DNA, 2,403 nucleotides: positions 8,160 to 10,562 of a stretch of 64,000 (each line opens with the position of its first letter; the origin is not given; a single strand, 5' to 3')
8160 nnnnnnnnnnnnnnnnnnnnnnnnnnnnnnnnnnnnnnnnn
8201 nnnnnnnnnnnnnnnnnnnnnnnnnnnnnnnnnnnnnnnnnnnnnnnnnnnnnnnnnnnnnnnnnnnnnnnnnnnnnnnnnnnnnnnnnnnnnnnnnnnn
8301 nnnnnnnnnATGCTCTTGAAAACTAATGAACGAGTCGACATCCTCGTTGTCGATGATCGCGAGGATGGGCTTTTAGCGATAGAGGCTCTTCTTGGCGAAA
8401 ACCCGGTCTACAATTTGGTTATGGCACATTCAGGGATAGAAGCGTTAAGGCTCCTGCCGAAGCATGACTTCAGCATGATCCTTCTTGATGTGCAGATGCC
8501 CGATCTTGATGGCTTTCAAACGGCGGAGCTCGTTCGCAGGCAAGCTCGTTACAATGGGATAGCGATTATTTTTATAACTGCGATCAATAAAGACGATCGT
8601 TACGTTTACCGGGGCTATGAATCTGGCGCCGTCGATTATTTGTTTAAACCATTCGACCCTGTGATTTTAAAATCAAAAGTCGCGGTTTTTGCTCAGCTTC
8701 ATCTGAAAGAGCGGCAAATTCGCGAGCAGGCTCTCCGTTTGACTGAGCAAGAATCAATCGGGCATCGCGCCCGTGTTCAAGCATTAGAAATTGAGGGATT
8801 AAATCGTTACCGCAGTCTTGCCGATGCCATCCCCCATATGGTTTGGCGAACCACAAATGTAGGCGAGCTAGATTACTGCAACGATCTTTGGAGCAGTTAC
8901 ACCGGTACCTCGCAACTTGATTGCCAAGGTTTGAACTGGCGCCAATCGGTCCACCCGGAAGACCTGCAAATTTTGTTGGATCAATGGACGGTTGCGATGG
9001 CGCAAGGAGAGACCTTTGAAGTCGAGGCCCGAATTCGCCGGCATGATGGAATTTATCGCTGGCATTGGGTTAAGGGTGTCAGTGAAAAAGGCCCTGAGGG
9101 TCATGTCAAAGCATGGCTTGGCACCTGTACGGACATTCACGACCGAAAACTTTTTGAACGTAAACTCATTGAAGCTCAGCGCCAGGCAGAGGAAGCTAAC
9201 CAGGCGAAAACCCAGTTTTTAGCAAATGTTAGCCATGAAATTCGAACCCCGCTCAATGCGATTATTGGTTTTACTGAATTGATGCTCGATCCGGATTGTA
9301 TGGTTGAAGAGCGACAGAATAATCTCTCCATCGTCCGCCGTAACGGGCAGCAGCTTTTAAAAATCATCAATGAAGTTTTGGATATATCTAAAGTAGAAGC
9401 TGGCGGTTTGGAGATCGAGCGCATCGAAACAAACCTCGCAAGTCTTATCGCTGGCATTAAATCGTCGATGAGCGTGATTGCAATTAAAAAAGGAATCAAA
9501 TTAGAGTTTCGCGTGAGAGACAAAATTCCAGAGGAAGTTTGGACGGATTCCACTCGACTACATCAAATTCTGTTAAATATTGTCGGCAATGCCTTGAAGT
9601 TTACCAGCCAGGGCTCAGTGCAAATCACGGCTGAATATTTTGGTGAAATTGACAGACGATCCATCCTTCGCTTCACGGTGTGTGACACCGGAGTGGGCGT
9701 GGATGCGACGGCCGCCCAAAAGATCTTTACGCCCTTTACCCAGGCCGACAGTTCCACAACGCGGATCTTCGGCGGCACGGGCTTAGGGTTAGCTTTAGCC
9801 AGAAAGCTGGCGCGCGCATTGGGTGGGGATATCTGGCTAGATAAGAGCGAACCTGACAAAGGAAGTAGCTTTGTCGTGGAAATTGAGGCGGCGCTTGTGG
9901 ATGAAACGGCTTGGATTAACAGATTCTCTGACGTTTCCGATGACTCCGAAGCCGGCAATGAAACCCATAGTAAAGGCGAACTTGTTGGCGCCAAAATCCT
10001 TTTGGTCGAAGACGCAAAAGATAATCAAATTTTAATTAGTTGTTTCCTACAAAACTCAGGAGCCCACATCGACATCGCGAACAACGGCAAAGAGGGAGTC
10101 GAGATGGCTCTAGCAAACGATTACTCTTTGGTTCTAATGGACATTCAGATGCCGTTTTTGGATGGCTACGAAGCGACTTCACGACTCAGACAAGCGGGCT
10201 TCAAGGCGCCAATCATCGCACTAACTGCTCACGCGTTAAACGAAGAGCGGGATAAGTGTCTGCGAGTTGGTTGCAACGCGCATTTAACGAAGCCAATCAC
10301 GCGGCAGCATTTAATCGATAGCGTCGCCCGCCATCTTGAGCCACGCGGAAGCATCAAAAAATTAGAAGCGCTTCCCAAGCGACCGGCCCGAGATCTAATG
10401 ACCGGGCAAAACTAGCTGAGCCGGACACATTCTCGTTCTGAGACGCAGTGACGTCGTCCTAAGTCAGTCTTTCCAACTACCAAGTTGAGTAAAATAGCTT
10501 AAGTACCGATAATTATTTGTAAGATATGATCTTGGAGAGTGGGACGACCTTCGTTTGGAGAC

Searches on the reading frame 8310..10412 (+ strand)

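Call 23: search_protein_families(library=pfam, proteins=[window:8310-10412:+], max_evalue=0.00001)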
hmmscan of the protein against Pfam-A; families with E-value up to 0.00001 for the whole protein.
window:8310-10412:+ (701 aa): 4 families
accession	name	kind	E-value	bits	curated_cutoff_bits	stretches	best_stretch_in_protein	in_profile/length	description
PF00072.30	Response_reg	-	3.1e-47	159.8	30.2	2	563-672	1-110/111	Response regulator receiver domain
PF02518.31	HATPase_c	-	8.1e-26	91.1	26.4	1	413-526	2-108/111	Histidine kinase-, DNA gyrase B-, and HSP90-like ATPase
PF00512.31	HisKA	-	2.6e-20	72.7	26.9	1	299-365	1-66/66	His Kinase A (phospho-acceptor) domain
PF08447.18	PAS_3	-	3.6e-14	53.2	25.6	1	189-272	3-88/89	PAS fold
